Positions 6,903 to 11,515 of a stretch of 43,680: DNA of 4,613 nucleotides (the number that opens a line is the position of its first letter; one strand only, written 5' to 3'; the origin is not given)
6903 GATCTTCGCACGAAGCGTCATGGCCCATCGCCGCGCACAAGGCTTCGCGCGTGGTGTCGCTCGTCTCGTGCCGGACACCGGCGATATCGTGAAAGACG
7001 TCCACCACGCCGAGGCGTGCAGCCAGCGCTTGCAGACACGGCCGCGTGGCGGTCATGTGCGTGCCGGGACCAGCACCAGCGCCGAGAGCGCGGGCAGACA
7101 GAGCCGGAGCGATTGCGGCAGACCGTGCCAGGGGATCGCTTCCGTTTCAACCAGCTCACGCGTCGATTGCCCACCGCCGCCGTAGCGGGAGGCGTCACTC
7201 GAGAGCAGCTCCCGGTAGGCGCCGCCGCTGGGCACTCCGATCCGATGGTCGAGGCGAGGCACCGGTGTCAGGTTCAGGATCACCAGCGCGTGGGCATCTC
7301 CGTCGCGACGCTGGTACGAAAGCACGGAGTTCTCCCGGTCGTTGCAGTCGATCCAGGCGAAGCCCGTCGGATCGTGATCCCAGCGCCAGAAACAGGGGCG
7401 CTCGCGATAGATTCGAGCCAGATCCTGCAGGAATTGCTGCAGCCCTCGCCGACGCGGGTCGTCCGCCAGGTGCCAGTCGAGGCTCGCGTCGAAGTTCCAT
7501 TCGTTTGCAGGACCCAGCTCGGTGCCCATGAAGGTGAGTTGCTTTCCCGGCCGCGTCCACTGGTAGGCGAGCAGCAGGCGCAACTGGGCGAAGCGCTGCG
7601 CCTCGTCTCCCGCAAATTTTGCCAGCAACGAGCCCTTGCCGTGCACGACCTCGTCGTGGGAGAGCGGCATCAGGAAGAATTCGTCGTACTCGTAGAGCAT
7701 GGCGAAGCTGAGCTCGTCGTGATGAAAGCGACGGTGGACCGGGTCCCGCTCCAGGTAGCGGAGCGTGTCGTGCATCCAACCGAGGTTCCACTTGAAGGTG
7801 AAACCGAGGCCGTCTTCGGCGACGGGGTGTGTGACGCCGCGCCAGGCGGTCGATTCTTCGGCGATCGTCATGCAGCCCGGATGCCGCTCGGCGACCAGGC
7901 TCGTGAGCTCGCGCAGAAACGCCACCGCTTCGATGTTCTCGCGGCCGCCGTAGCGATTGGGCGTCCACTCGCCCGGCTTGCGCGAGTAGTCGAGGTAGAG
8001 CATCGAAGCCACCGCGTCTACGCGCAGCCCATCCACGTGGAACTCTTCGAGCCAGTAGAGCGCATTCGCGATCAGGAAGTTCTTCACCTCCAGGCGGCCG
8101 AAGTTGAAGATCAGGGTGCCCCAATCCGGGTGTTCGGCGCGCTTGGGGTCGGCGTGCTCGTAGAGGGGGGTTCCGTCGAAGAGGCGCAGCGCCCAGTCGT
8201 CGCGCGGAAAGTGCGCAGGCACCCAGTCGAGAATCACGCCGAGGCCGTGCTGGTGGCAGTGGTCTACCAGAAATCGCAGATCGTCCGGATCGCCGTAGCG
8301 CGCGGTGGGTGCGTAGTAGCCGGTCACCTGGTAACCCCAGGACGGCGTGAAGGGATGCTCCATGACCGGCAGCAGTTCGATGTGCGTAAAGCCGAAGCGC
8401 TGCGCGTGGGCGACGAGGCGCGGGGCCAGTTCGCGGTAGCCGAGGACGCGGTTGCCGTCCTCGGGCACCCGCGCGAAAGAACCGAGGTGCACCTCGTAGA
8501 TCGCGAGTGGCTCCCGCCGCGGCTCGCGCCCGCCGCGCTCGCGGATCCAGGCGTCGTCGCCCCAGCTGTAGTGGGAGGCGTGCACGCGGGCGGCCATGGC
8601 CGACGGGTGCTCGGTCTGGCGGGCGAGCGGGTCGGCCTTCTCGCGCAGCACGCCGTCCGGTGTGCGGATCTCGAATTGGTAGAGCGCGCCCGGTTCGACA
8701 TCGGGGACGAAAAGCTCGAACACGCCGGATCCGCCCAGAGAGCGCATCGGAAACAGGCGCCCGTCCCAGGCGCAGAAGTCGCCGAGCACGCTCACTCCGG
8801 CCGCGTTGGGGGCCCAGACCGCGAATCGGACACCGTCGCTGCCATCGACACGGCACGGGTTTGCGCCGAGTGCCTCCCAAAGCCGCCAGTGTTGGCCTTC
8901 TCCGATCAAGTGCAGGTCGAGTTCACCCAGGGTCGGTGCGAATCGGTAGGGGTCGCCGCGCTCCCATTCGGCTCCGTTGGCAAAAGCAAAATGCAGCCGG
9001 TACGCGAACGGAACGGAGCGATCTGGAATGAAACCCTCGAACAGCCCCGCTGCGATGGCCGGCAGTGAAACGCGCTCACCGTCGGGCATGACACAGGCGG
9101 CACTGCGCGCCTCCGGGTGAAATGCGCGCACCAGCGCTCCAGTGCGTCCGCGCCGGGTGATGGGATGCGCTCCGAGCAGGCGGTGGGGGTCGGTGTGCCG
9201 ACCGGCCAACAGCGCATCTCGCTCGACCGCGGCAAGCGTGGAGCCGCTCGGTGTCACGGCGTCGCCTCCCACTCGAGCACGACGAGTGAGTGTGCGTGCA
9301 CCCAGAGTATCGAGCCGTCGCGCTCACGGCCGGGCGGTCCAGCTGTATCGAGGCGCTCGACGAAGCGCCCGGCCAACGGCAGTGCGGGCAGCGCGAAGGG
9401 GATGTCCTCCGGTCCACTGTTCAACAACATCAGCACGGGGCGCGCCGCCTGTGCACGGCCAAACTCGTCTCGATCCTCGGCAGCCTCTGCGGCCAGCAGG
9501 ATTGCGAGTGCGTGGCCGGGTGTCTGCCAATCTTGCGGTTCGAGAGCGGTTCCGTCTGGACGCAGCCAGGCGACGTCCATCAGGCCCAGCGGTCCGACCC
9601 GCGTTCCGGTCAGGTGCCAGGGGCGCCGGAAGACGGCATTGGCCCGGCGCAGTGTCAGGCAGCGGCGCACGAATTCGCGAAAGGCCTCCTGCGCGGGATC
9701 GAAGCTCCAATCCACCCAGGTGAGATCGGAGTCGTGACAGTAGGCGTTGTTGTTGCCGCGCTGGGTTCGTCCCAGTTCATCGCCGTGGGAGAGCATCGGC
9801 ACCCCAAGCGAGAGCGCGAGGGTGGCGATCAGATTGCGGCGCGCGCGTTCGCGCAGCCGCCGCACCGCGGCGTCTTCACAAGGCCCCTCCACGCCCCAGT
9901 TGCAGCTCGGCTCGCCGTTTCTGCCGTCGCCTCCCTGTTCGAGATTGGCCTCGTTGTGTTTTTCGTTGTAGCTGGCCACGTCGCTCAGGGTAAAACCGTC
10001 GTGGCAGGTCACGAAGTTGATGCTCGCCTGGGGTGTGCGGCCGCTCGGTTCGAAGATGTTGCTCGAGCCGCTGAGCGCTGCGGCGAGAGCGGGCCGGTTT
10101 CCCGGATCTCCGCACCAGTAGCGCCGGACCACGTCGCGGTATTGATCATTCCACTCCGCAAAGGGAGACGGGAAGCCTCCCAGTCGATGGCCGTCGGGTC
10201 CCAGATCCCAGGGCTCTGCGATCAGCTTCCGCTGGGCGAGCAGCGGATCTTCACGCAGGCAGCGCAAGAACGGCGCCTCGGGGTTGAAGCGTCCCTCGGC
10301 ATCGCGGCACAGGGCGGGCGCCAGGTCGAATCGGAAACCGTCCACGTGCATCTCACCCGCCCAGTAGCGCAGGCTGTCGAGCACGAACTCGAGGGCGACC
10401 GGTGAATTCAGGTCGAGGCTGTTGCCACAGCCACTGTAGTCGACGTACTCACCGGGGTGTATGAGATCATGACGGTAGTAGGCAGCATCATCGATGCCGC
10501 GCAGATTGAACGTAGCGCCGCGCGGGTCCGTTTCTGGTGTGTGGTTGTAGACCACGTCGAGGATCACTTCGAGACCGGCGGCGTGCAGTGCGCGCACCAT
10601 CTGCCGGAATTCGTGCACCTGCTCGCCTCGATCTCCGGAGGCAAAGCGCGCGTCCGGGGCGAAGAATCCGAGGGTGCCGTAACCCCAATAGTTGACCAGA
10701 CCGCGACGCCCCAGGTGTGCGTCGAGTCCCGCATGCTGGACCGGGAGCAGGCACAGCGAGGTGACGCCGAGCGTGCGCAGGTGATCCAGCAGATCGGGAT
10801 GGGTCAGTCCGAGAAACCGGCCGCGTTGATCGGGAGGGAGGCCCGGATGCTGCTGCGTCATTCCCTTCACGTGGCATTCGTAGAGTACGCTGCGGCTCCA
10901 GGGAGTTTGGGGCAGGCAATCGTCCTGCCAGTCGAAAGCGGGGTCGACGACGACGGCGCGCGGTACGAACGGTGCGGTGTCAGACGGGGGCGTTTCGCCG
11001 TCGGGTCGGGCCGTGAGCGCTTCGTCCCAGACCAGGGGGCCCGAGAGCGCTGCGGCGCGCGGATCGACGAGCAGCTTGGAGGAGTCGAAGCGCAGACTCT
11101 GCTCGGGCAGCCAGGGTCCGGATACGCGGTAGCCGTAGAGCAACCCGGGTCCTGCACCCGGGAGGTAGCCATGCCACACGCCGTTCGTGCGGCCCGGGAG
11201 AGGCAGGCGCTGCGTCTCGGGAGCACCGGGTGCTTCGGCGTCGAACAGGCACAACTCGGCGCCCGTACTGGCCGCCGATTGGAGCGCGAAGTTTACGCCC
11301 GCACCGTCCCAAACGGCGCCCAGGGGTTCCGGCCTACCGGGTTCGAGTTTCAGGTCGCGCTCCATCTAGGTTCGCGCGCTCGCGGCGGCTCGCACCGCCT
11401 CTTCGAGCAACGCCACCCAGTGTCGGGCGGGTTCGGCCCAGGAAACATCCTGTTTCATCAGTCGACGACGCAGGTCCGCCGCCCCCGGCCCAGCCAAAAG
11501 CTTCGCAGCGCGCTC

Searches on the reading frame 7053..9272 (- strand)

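Call 73: search_protein_families(library=pfam, proteins=[window:7053-9272:-], max_evalue=0.00001)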
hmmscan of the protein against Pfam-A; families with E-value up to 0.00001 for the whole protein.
window:7053-9272:- (739 aa): 4 families
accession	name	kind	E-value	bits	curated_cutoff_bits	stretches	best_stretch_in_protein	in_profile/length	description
PF22019.2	GlgB_N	-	7.8e-24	84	27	1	19-109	6-94/94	alpha-1,4-glucan branching enzyme GlgB, N-terminal domain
PF02922.24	CBM_48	-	4.2e-23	81.9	22.4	1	135-217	2-83/83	Carbohydrate-binding module 48 (Isoamylase N-terminal domain)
PF02806.24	Alpha-amylase_C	-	1.5e-22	80.1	21.2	1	640-736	1-94/95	Alpha amylase, C-terminal all-beta domain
PF00128.31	Alpha-amylase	-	9.9e-19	68.3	22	2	291-355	29-92/446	Alpha amylase, catalytic domain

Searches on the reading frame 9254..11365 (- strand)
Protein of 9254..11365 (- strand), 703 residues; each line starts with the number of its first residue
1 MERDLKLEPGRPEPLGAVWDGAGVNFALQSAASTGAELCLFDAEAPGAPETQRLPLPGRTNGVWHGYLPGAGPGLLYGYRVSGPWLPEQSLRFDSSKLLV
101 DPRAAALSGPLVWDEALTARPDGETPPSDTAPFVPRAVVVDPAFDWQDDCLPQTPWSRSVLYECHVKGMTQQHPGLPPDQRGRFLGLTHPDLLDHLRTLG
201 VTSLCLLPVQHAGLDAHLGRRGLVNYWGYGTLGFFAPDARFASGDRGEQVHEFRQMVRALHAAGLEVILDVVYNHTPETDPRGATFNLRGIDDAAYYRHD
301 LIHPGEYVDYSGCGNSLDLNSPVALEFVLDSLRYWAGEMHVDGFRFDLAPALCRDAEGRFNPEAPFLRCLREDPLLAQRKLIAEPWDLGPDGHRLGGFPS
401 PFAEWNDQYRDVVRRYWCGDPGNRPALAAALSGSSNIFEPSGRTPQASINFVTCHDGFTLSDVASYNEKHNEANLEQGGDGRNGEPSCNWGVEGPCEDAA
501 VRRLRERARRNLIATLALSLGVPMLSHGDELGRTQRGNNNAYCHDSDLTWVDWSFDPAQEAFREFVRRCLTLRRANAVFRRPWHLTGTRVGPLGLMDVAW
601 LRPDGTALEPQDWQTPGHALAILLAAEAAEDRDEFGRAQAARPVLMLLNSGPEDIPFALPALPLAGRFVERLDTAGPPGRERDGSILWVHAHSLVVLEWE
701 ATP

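Call 73: search_protein_families(library=pfam, proteins=[window:9254-11365:-], max_evalue=0.00001)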
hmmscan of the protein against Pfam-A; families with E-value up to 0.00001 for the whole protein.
window:9254-11365:- (703 aa): 2 families
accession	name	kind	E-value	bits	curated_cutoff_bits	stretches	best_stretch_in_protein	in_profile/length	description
PF02922.24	CBM_48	-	1.3e-13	51.5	22.4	1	14-102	1-81/83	Carbohydrate-binding module 48 (Isoamylase N-terminal domain)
PF00128.31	Alpha-amylase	-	2.3e-09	37.5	22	0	180-278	14-94/446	Alpha amylase, catalytic domain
